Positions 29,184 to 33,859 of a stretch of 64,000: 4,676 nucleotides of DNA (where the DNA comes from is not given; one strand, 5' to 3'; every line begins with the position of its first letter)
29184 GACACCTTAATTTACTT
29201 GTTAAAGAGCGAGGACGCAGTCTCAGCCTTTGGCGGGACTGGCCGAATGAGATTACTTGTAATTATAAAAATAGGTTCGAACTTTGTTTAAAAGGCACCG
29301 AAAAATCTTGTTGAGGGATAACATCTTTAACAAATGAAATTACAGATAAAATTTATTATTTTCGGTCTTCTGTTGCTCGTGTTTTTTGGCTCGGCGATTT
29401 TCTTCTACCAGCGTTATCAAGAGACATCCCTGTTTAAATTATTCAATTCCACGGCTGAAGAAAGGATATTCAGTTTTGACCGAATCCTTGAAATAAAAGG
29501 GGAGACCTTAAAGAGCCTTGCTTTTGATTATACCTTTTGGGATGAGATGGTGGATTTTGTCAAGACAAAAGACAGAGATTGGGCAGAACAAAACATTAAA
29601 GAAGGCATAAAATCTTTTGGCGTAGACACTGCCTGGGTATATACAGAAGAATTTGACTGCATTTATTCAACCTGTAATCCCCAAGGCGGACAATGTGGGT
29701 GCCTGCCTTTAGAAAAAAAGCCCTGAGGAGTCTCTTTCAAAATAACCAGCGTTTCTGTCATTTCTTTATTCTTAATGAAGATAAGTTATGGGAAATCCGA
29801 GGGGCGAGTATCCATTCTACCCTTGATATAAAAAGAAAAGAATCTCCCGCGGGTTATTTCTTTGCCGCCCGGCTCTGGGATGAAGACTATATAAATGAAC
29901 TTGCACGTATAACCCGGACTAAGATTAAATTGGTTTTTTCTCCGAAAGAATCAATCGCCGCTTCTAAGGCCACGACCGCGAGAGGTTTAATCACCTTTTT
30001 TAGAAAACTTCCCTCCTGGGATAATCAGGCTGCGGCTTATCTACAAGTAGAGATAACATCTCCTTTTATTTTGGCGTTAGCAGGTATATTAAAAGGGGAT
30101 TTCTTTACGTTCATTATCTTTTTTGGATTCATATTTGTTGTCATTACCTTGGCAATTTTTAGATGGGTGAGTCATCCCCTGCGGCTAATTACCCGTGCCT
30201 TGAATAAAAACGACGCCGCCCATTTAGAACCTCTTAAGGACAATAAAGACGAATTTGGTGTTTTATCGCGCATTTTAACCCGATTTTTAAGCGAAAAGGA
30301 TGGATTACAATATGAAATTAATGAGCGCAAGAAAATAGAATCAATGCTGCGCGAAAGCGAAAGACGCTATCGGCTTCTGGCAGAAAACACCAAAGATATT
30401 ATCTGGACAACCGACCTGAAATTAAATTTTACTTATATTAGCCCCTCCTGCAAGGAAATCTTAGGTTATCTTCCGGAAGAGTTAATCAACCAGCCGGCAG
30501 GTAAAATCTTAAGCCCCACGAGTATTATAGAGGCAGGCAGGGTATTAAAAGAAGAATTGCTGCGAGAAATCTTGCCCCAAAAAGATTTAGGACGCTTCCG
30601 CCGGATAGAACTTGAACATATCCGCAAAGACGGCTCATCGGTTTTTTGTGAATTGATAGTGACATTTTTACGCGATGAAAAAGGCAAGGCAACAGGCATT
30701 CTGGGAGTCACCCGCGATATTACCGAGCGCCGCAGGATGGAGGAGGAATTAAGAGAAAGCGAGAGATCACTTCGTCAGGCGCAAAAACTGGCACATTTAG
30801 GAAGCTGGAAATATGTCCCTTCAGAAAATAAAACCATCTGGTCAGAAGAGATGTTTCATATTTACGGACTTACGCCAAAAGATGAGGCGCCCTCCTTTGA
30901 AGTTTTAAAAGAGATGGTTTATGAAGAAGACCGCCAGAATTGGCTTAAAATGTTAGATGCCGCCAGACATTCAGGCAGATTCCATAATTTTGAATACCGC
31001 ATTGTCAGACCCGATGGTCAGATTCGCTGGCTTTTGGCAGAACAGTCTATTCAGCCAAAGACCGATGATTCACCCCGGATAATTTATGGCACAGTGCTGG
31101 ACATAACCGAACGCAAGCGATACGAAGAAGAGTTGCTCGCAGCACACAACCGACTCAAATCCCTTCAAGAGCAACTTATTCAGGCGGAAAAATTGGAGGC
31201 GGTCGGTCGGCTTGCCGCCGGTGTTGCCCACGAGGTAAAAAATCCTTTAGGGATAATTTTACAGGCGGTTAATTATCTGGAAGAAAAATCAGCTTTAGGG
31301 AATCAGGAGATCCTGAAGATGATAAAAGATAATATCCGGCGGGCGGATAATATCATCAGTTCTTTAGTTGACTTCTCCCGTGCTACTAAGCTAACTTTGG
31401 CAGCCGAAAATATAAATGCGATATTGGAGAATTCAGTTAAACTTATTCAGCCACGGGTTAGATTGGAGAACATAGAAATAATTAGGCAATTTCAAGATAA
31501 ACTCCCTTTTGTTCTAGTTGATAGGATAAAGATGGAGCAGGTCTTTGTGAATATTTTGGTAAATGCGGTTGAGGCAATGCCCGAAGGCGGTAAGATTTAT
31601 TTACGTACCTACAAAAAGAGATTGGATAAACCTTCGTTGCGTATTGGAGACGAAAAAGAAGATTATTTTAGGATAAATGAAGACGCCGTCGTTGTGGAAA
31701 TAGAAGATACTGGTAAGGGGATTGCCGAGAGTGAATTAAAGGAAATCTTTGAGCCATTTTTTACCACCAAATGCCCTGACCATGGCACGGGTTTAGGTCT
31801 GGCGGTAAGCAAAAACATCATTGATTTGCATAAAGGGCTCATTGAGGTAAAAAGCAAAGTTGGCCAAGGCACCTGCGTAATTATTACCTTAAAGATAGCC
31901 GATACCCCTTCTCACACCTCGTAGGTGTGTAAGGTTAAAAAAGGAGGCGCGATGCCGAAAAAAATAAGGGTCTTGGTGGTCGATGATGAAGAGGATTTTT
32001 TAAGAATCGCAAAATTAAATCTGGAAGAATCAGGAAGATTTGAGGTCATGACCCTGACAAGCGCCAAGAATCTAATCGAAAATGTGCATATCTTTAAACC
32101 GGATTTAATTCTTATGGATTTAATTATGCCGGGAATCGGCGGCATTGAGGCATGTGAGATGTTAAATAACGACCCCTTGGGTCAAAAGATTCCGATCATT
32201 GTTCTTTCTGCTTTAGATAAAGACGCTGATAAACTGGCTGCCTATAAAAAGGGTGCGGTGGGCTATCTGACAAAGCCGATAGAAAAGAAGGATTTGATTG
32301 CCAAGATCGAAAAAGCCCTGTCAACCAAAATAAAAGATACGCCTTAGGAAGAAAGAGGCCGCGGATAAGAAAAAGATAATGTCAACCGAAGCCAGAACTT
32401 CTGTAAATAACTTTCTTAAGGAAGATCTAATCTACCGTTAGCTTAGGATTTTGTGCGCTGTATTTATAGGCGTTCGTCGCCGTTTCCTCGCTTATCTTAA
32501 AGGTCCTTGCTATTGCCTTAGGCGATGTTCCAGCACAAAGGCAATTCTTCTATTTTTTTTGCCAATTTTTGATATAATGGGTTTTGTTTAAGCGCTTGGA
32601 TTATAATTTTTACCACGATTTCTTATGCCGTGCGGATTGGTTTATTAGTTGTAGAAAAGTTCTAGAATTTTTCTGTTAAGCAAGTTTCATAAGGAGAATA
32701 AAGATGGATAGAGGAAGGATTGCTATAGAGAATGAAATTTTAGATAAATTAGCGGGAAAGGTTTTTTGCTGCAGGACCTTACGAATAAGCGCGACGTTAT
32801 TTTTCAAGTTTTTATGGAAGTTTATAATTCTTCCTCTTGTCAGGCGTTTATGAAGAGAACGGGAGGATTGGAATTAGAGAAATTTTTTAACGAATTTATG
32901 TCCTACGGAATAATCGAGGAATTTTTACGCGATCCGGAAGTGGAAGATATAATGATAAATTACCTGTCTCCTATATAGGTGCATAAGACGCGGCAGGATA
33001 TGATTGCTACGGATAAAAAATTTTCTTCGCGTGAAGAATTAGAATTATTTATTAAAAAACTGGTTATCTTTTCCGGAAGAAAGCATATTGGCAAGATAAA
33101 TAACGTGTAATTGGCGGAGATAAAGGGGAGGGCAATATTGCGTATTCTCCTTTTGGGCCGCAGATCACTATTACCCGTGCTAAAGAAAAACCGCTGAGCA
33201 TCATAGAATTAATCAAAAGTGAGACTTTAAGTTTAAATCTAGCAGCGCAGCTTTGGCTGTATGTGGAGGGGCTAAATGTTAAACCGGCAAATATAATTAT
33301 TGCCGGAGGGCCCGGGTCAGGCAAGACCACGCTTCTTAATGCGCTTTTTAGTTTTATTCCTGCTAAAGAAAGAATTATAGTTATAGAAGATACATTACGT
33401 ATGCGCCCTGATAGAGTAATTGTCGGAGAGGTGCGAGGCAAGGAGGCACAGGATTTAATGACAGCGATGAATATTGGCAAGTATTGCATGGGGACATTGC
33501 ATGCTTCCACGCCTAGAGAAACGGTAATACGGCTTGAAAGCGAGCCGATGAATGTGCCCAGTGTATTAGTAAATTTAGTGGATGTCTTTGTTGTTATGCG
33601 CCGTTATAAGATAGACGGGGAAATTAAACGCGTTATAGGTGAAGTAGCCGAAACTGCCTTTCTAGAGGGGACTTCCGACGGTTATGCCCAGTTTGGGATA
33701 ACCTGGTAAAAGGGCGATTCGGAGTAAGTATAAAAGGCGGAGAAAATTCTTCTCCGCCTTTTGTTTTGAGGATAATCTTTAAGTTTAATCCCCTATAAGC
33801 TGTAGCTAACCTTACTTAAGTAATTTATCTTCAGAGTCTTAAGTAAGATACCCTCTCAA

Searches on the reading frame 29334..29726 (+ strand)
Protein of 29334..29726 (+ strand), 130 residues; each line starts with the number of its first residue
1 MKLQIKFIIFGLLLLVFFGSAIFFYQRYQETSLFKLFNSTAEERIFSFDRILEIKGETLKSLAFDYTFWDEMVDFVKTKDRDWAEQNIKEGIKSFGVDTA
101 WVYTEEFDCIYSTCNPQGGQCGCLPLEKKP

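Call 51: search_protein_families(library=pfam, proteins=[window:29334-29726:+], max_evalue=0.001)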
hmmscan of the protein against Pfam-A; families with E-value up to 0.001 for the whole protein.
window:29334-29726:+ (130 aa): 1 family
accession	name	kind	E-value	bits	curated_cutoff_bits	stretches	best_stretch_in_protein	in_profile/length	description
PF05228.19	CHASE4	-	2.6e-09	37.8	26.2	1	55-111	5-62/140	CHASE4 domain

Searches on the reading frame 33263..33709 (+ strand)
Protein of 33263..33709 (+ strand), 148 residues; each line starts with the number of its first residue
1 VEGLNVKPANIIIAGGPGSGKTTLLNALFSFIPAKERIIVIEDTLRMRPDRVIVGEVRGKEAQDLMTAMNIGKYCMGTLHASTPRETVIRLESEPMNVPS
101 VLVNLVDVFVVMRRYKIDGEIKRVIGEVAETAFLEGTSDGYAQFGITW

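Call 6: search_protein_families(library=pfam, proteins=[window:33263-33709:+], max_evalue=1)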
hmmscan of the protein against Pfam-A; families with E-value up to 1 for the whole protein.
window:33263-33709:+ (148 aa): 42 families (the best 25 are shown)
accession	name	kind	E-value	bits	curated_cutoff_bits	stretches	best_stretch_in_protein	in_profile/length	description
PF00437.27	T2SSE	-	3e-22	79.2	24.9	2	44-93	207-257/370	Type II/IV secretion system protein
PF02492.25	cobW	-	3.3e-06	27.2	20.7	1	11-77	3-65/180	CobW/HypB/UreG, nucleotide-binding domain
PF06414.18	Zeta_toxin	-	1.9e-05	24.7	22.3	1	7-47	15-56/199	Zeta toxin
PF13245.12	AAA_19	-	8.3e-05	23.2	25.1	1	7-82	10-71/134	AAA domain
PF01580.24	FtsK_SpoIIIE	-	0.00027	20.9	24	1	6-28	37-59/221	FtsK/SpoIIIE family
PF13521.12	AAA_28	-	0.00028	21.6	27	1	11-30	2-21/164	AAA domain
PF00005.33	ABC_tran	-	0.00075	20.6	25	1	10-43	13-47/137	ABC transporter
PF13555.12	AAA_29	-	0.001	19.2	27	1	6-31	19-45/61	P-loop containing region of AAA domain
PF01443.25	Viral_helicase1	-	0.0017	18.6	21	1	11-52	1-36/228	Viral superfamily 1 RNA helicase core domain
PF04665.18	Pox_A32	-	0.0018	18.2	22.8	1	3-39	8-44/242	Poxvirus A32 protein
PF13191.12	AAA_16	-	0.002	19.1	32.6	1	8-42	24-57/167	AAA ATPase domain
PF13401.12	AAA_22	-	0.0028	18.4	27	1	10-53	7-37/130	AAA domain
PF03029.23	ATP_bind_1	-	0.003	17.8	27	1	13-37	1-25/240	Conserved hypothetical ATP binding protein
PF10412.15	TrwB_AAD_bind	-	0.0034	16.8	20.5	1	9-44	16-51/387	Type IV secretion-system coupling protein DNA-binding domain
PF20720.3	nSTAND3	-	0.0068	16.6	27.2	1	11-34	20-43/155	Novel STAND NTPase 3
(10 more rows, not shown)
